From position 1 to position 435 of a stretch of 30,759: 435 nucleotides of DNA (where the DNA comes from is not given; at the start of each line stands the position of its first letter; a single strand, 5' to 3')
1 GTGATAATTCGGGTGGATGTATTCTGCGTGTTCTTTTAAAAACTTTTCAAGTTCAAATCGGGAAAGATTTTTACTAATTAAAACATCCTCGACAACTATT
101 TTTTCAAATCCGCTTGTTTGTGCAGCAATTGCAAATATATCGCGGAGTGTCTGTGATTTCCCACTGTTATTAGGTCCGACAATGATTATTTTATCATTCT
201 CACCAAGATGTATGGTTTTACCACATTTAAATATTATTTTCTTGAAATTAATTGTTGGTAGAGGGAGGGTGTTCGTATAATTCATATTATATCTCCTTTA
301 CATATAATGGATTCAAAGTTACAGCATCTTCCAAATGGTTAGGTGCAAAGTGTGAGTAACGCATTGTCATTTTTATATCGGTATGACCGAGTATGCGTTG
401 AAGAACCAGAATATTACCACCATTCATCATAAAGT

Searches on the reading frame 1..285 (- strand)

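Call 87: search_protein_families(library=pfam, proteins=[window:1-285:-], max_evalue=0.001)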
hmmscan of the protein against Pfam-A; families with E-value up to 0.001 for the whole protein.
window:1-285:- (95 aa): 1 family
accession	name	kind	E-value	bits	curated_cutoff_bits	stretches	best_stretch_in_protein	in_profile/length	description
PF13175.12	AAA_15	-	0.00063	19.9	32.1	1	19-69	11-55/374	AAA ATPase domain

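Call 88: search_protein_families(library=padloc, proteins=[window:1-285:-], max_evalue=0.001)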
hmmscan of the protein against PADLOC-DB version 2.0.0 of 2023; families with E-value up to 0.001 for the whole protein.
window:1-285:- (95 aa): 3 families
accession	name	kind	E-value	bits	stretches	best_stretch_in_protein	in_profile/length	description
PDLC04140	mad8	-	6.1e-05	20.7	1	25-65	22-62/314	mads_8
PDLC02979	AriA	-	0.00013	19.9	1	19-57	11-50/373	-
PDLC03878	NsnB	-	0.00046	18.1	1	18-70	9-62/345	-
